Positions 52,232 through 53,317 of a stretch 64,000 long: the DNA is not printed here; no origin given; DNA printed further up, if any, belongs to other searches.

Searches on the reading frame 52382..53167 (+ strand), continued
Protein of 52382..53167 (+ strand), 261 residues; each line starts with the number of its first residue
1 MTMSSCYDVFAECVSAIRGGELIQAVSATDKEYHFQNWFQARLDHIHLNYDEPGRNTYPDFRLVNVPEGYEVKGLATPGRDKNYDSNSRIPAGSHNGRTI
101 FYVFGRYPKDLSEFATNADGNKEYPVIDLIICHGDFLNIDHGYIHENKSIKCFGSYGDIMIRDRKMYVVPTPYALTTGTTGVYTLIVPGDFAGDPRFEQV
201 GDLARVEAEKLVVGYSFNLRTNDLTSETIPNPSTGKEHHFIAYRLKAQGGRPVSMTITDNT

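Call 33: search_protein_representatives(alignment_id=A1)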
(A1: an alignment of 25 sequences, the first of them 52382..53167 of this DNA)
Query: 25 sequences, 268 profile positions. Proteins with E-value up to 0.001 (for the whole library): 560; up to 1e-10: 379; up to 1e-30: 121. The best 150 are listed.
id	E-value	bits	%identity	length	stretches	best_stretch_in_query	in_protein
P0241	1.0e-94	333.0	-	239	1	59-236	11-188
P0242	2.7e-94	331.6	-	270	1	6-261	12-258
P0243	1.4e-92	326.0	-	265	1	2-205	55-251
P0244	8.2e-91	320.2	-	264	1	7-206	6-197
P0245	3.6e-86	305.0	-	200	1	61-258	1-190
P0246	3.7e-82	291.8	-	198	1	18-169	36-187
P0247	2.1e-76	272.9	-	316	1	4-249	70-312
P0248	5.8e-74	265.0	-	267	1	7-256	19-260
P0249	6.7e-73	261.5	-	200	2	150-264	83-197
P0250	1.5e-71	257.1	-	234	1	1-205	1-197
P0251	2.9e-71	256.1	-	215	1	2-170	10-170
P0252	6.2e-71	255.0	-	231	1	83-260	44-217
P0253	2.1e-69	250.0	-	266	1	40-209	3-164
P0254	2.1e-69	250.0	-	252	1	76-255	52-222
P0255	2.4e-69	249.8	-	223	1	19-203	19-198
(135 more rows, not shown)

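Call 36: search_solved_structures(query=A4, max_evalue=10, show_alignments=2)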
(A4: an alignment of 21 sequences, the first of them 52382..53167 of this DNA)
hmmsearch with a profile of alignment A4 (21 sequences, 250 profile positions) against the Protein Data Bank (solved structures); distinct sequences matched with E-value up to 10: 0.

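Call 37: search_protein_families(library=pfam, alignment_id=A4, max_evalue=1)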
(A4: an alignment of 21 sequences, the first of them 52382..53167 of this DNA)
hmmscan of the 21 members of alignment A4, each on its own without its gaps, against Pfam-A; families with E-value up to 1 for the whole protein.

A. member 1, window:52382-53167:+ (261 aa): 0 families

B. families by the number of members that match (of 21 scanned): 5 families
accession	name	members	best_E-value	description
PF17373.7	DUF5395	1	0.023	Family of unknown function (DUF5395)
PF22975.2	EPS8_2nd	1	0.096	EPS8 spectrin-like domain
PF18235.6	OST_P2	1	0.12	Oligosaccharyltransferase Peripheral 2 domain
PF24541.1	Thioredox_PDIA6_C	1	0.14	PDIA6-like, C-terminal thioredoxin-like domain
PF08639.15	Sld3_STD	1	0.14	DNA replication regulator SLD3, STD domain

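Call 39: search_dna_similar(query=window:52382-53167:+, collection=plasmids, mode=protein, max_rows=25)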
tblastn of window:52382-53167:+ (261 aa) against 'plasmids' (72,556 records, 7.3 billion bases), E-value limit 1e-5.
Records with a match: 4; places in all: 4; records where one place covers at least 80% of the query: 4.
Best place of each record, by identity: 60-80% 2; <60% 2.
By first word of the organism name: Tabrizicola 1; Acidiphilium 1; Rhodococcus 1; Tomitella 1.
By predicted mobility (MOB-suite, as given by PLSDB): mobilizable 3; conjugative 1.
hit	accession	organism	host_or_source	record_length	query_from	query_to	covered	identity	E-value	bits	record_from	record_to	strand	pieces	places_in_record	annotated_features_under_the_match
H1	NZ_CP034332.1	Tabrizicola piscis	Tanakia koreensis,mono bacterial isolate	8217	1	261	100%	63.6%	3e-116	373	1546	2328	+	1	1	hypothetical protein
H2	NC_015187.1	Acidiphilium multivorum AIU301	-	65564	4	258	98%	63.5%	1e-114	368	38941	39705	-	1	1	hypothetical protein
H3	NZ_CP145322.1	Rhodococcus ruber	-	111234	3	251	95%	56.4%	5e-90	298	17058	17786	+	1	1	DUF956 family protein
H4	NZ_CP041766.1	Tomitella fengzijianii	bat,pure culture,feces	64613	1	249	95%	55.6%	2e-88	293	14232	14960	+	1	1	hypothetical protein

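Call 40: search_dna_similar(query=window:52382-53167:+, collection=phages, mode=protein, max_rows=15)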
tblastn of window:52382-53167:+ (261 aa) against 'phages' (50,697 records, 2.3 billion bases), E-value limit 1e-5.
No match.

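Call 42: get_annotated_region(hit=H1, flank=8000)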
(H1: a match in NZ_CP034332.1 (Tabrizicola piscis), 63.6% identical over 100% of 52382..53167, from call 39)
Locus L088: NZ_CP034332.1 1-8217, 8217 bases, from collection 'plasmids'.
description: Tabrizicola piscis strain K13M18 plasmid unnamed4, complete sequence
organism: Tabrizicola piscis (NCBI taxid 2494374)
taxonomy: Bacteria; Pseudomonadota; Alphaproteobacteria; Rhodobacterales; Paracoccaceae; Tabrizicola; Tabrizicola piscis
host: -; source: Tanakia koreensis,mono bacterial isolate; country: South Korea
typing (MOB-suite, as given by PLSDB): mobilizable; relaxase MOBQ
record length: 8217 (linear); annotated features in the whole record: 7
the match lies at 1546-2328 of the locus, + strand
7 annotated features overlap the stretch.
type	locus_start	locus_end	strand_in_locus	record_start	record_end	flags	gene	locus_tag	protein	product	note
CDS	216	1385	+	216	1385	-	mobQ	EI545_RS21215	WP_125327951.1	MobQ family relaxase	-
CDS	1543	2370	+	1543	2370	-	-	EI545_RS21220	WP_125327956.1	hypothetical protein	-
CDS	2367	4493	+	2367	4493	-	-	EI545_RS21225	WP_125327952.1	DNA methyltransferase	GO:0006306 - DNA methylation [Evidence IEA]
CDS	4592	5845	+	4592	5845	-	-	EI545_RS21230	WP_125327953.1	DUF262 domain-containing protein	-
CDS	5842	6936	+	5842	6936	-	-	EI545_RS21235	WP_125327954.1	MAE_28990/MAE_18760 family HEPN-like nuclease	-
CDS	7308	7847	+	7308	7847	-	-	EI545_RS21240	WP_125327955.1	recombinase family protein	GO:0006310 - DNA recombination [Evidence IEA]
CDS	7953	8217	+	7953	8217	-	-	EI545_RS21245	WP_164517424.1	ParA family protein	-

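Call 43: get_annotated_region(hit=H2, flank=7000)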
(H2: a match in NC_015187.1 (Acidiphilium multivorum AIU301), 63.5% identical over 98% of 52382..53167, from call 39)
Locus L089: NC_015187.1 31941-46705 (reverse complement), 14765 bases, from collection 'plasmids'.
description: Acidiphilium multivorum AIU301 plasmid pACMV2, complete sequence
organism: Acidiphilium multivorum AIU301 (NCBI taxid 926570)
taxonomy: Bacteria; Pseudomonadota; Alphaproteobacteria; Rhodospirillales; Acetobacteraceae; Acidiphilium; Acidiphilium multivorum; Acidiphilium multivorum AIU301
host: -; source: -; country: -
typing (MOB-suite, as given by PLSDB): conjugative; replicon rep_cluster_296; relaxase MOBF,MOBQ; mating-pair formation MPF_T
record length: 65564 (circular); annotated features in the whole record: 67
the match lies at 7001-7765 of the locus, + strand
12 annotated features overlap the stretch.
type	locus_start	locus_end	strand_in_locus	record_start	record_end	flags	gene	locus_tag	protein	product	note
CDS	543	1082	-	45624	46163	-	-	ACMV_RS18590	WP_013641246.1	hypothetical protein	-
CDS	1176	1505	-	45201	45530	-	-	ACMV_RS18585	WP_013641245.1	hypothetical protein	-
CDS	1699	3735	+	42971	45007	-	mobQ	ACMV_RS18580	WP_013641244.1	MobQ family relaxase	-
CDS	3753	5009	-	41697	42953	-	-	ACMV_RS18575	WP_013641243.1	Y-family DNA polymerase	-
CDS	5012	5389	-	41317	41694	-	-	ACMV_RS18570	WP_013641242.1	S24 family peptidase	-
CDS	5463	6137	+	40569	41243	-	-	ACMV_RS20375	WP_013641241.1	SOS response-associated peptidase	GO:0018142 - protein-DNA covalent cross-linking [Evidence IEA]; GO:0009432 - SOS response [Evidence IEA]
CDS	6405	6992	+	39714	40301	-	-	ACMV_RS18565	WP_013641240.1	recombinase family protein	GO:0006310 - DNA recombination [Evidence IEA]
CDS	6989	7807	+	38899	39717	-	-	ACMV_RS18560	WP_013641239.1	hypothetical protein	-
CDS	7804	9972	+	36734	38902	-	-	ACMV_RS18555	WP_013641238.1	DNA methyltransferase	GO:0006306 - DNA methylation [Evidence IEA]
CDS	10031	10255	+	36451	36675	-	-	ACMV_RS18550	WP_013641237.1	hypothetical protein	-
CDS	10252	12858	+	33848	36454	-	-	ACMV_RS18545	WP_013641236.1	AAA family ATPase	-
CDS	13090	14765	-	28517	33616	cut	mobF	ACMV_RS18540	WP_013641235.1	MobF family relaxase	-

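Call 44: get_annotated_region(hit=H3, flank=7000)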
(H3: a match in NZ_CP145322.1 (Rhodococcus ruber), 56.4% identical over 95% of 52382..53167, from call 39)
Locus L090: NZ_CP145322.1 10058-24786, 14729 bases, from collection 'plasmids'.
description: Rhodococcus ruber strain MSA14 plasmid pmega_3, complete sequence
organism: Rhodococcus ruber (NCBI taxid 1830)
taxonomy: Bacteria; Actinomycetota; Actinomycetes; Mycobacteriales; Nocardiaceae; Rhodococcus; Rhodococcus ruber
host: -; source: -; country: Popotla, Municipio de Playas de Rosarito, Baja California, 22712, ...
typing (MOB-suite, as given by PLSDB): mobilizable; relaxase MOBF
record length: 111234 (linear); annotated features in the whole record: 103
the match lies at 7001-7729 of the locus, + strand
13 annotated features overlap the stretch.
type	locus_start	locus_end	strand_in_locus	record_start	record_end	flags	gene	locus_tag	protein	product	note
CDS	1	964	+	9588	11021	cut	-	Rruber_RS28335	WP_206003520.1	hypothetical protein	-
CDS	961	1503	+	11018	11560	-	-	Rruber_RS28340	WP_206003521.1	hypothetical protein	-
CDS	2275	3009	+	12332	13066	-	-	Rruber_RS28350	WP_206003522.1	hypothetical protein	-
CDS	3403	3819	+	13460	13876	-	-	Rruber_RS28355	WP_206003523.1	hypothetical protein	-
CDS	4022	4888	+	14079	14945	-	-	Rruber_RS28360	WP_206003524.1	hypothetical protein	-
CDS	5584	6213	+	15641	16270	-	-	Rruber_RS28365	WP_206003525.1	hypothetical protein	-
CDS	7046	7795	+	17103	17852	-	-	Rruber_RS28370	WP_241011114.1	DUF956 family protein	-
CDS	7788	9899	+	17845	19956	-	-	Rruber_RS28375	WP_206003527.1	hypothetical protein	-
CDS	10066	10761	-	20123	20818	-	-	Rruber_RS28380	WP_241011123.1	DUF6308 family protein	-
CDS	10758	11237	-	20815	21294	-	-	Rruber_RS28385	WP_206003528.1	hypothetical protein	-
CDS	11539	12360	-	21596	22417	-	-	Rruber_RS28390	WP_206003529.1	hypothetical protein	-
CDS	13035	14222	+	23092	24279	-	-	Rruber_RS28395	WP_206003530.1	tyrosine-type recombinase/integrase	GO:0015074 - DNA integration [Evidence IEA]; GO:0006310 - DNA recombination [Evidence IEA]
CDS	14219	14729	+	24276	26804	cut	-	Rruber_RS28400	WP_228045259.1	tyrosine-type recombinase/integrase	GO:0015074 - DNA integration [Evidence IEA]; GO:0006310 - DNA recombination [Evidence IEA]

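Call 46: predict_structure(alignment_id=A4)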
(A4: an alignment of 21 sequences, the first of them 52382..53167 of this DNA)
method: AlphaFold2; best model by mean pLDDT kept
length: 261 residues; sequences in the alignment: 21
mean_pLDDT: 91.5   pTM: 0.89
mean pLDDT of the five models: 91.5, 90.7, 88.8, 87.7, 87.3
residues with pLDDT >= 90: 186; 70-90: 67; 50-70: 6; < 50: 2
segments of 3 or more residues with pLDDT < 50: none
pLDDT, mean of each block of 10 residues (from residue 1): 90 98 88 90 97 81 97 93 88 95 96 91 96 96 77 86 85 97 98 97 95 86 92 95 97 83 35
secondary structure, 60 per line:
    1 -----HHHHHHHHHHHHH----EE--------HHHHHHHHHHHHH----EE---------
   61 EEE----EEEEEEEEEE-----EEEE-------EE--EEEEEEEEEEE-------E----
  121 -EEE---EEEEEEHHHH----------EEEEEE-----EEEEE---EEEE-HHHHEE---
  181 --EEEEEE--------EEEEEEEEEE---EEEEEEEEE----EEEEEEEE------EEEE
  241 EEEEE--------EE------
elements in order: H6-18 H33-45 E61-63 E68-77 E83-86 E98-108 E122-124 E128-133 H134-137 E148-153 E159-163 E167-170 H172-175 E183-188 E197-206 E210-218 E223-230 E237-245

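Call 49: fold_search(model_id=the predicted structure, library=pdb)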
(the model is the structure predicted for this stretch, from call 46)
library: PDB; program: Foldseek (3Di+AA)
matches with E <= 10: 248; with E <= 0.001: 0
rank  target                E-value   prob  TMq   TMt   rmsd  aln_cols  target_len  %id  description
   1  1eon_A                5.0e-03  0.99  0.34  0.37   9.5       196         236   14  ECORV BOUND TO 3'-S-PHOSPHOROTHIOLATE DNA AND CA2+ (released 2000-04-04)
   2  2rve_B                1.1e-02  0.89  0.27  0.32   8.0       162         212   11  THE CRYSTAL STRUCTURE OF ECORV ENDONUCLEASE AND OF ITS COMPLEXES WITH COGNATE AND NON-COGNATE DNA SEGMENTS (released 1992-01-15)
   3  6sb4_G                3.3e-01  0.12  0.10  0.13  15.5        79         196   18  Crystal structure of murine perforin-2 P2 domain crystal form 2 (released 2020-02-05)
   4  2gih_B                5.6e-01  0.15  0.19  0.20   5.2       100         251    9  Q138F HincII bound to cognate DNA GTCGAC and Ca2+ (released 2006-07-18)
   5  9gtt_A                6.3e-01  0.02  0.08  0.03  21.0       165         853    7  Crystal structure of human lysosomal acid-alpha-glucosidase, GAA, in complex with iminosugar compound 4l (released 2025-10-01)
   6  3e44_A                7.1e-01  0.14  0.19  0.20   5.5        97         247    9  Q138F HincII bound to cleaved DNA (GTT | AAC) and Mn2+ (released 2008-08-26)
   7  6sb4_C                7.1e-01  0.08  0.10  0.12  10.0        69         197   16  Crystal structure of murine perforin-2 P2 domain crystal form 2 (released 2020-02-05)
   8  1tw8_D                8.4e-01  0.23  0.21  0.22   4.5        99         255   10  HincII bound to Ca2+ and cognate DNA GTCGAC (released 2004-08-10)
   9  3ml6_E                8.4e-01  0.03  0.08  0.06  21.8       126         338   11  a complex between Dishevelled2 and clathrin adaptor AP-2 (released 2010-08-11)
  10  2gih_A                8.9e-01  0.13  0.19  0.20   5.3       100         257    9  Q138F HincII bound to cognate DNA GTCGAC and Ca2+ (released 2006-07-18)
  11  7rw8_M                8.9e-01  0.02  0.07  0.05  21.2       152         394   11  AP2 bound to heparin in the closed conformation (released 2022-03-30)
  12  6sb4_F                1.0e+00  0.08  0.10  0.13  10.2        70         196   18  Crystal structure of murine perforin-2 P2 domain crystal form 2 (released 2020-02-05)
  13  6sb4_D                1.1e+00  0.06  0.10  0.13  15.4        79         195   18  Crystal structure of murine perforin-2 P2 domain crystal form 2 (released 2020-02-05)
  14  2kr7_MODEL_1_A        1.1e+00  0.02  0.09  0.12  25.1       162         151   10  solution structure of Helicobacter pylori SlyD (released 2010-12-15)
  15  5mmi_S                1.1e+00  0.02  0.08  0.10  21.9       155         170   12  Structure of the large subunit of the chloroplast ribosome (released 2017-01-11)
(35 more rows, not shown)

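Call 58: search_protein_families(library=pfam, proteins=[L047:7686-8273:+, L050:11225-12436:+, L040:15155-16237:+, L063:17441-18325:+, L086:12908-15682:-, L033:5451-5768:+, L013:9279-9971:+, L065:7399-9594:+], max_evalue=0.001)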
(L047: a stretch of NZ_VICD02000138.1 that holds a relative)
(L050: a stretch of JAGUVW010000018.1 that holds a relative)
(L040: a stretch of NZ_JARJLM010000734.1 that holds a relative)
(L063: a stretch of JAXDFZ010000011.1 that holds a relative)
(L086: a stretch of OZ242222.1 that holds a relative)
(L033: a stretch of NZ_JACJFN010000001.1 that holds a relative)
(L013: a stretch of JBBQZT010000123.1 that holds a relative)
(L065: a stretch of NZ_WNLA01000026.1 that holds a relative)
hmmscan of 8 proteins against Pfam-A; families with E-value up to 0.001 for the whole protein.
L047:7686-8273:+ (195 aa): 4 families
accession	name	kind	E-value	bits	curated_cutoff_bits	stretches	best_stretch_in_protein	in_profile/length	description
PF00239.26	Resolvase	-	2.7e-47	161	23.3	1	5-137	2-144/145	Resolvase, N terminal domain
PF02796.21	HTH_7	-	3e-11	43.7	23.8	1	140-181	1-41/45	Helix-turn-helix domain of resolvase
PF13565.12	HTH_32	-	7.4e-06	26.9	33.7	1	123-181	7-72/73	Homeodomain-like domain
PF13022.12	HTH_Tnp_1_2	-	0.00083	19.9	27.9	0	142-181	5-46/122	Helix-turn-helix of insertion element transposase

L050:11225-12436:+ (403 aa): 1 family
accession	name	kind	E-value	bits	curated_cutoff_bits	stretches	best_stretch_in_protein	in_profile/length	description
PF03235.19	GmrSD_N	-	4.7e-26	92.6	33.2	1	55-200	4-198/199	GmrSD restriction endonuclease, N-terminal domain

L040:15155-16237:+ (360 aa): 2 families
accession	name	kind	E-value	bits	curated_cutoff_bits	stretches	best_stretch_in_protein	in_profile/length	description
PF18735.6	HEPN_RiboL-PSP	-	5.3e-10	39.9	28.4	1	46-252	13-183/191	RiboL-PSP-HEPN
PF18737.6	HEPN_MAE_28990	-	4.1e-05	24.3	26.8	1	43-230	18-176/211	MAE_28990/MAE_18760-like HEPN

L063:17441-18325:+ (294 aa): 6 families
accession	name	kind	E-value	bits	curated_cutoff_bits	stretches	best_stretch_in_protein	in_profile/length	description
PF00005.33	ABC_tran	-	5.7e-31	108.4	25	1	18-162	1-137/137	ABC transporter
PF13304.12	AAA_21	-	1.3e-12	48.9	27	2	30-106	2-83/304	AAA domain, putative AbiEii toxin, Type IV TA system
PF02463.25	SMC_N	-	0.00012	22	40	0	20-47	17-44/220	RecF/RecN/SMC N terminal domain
PF13476.12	AAA_23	-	0.00038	21.6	27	1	19-48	11-40/201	AAA domain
PF13175.12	AAA_15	-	0.00058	20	32.1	0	21-54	17-50/374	AAA ATPase domain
PF13555.12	AAA_29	-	0.0007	19.7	27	0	21-55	15-50/61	P-loop containing region of AAA domain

L086:12908-15682:- (924 aa): 2 families
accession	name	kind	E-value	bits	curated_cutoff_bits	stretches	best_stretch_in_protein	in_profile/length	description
PF00593.30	TonB_dep_Rec_b-barrel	-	4.2e-20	73.5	27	1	472-880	71-435/436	TonB dependent receptor-like, beta-barrel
PF07715.20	Plug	-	8.6e-19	68.5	23.9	1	132-251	4-107/107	TonB-dependent Receptor Plug Domain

L033:5451-5768:+ (105 aa): 0 families

L013:9279-9971:+ (230 aa): 2 families
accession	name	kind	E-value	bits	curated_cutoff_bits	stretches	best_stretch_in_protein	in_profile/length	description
PF00072.30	Response_reg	-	3e-33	114.7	30.2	1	6-115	1-111/111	Response regulator receiver domain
PF00486.34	Trans_reg_C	-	1.5e-25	89.5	26.2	1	155-227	2-77/77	Transcriptional regulatory protein, C terminal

L065:7399-9594:+ (731 aa): 2 families
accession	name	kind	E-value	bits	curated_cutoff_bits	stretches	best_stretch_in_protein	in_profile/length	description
PF00593.30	TonB_dep_Rec_b-barrel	-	3.2e-37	129.8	27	1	279-697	42-435/436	TonB dependent receptor-like, beta-barrel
PF07715.20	Plug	-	4.6e-14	53.3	23.9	1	50-160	2-107/107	TonB-dependent Receptor Plug Domain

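Call 65: search_protein_families(library=pfam, proteins=[L008:13554-13823:-, L008:13239-13481:-, L008:14570-14800:-, L008:14782-15012:-, L008:15281-15502:-, L008:14118-14354:+, L008:16633-17577:+, L008:17593-18975:+, L008:19609-20472:-, L008:15705-16154:+], max_evalue=0.01)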
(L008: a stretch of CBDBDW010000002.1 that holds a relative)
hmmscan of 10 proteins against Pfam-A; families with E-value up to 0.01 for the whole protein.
L008:13554-13823:- (89 aa): 0 families

L008:13239-13481:- (80 aa): 0 families

L008:14570-14800:- (76 aa): 3 families
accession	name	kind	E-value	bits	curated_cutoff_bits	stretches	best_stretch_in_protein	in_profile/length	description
PF14384.12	BrnA_antitoxin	-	1.4e-08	35.4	26.1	1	19-63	25-66/68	BrnA antitoxin of type II toxin-antitoxin system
PF12441.14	CopG_antitoxin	-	7.5e-07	30.3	28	1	9-63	24-78/79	CopG antitoxin of type II toxin-antitoxin system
PF02244.21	Propep_M14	-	0.0011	19.5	22.1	1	3-58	14-64/73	Carboxypeptidase activation peptide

L008:14782-15012:- (76 aa): 1 family
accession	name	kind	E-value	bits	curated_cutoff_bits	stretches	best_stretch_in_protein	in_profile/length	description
PF04365.19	BrnT_toxin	-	8.8e-17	61.6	34.5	1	1-67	15-77/77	Ribonuclease toxin, BrnT, of type II toxin-antitoxin system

L008:15281-15502:- (73 aa): 0 families

L008:14118-14354:+ (78 aa): 0 families

L008:16633-17577:+ (314 aa): 1 family
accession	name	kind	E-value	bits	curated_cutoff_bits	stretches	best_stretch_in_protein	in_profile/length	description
PF04313.20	HSDR_N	-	0.0042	17.4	25.1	0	167-203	171-196/198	Type I restriction enzyme R protein N terminus (HSDR_N)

L008:17593-18975:+ (460 aa): 2 families
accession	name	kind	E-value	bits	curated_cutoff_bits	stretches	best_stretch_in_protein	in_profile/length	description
PF13701.12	DDE_Tnp_1_4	-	2.3e-41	141.9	34.7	1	26-432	17-413/435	Transposase DDE domain group 1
PF01609.27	DDE_Tnp_1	-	1.3e-10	41.8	23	1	145-390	6-200/200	Transposase DDE domain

L008:19609-20472:- (287 aa): 0 families

L008:15705-16154:+ (149 aa): 2 families
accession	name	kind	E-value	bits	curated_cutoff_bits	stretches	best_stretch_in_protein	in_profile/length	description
PF09722.15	Xre_MbcA_ParS_C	-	1.1e-07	32.1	24.5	1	98-142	3-47/51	Antitoxin Xre/MbcA/ParS C-terminal toxin-binding domain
PF20432.4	Xre-like-HTH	-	0.0044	17.7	25.8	0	31-92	2-63/63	Antitoxin Xre-like helix-turn-helix domain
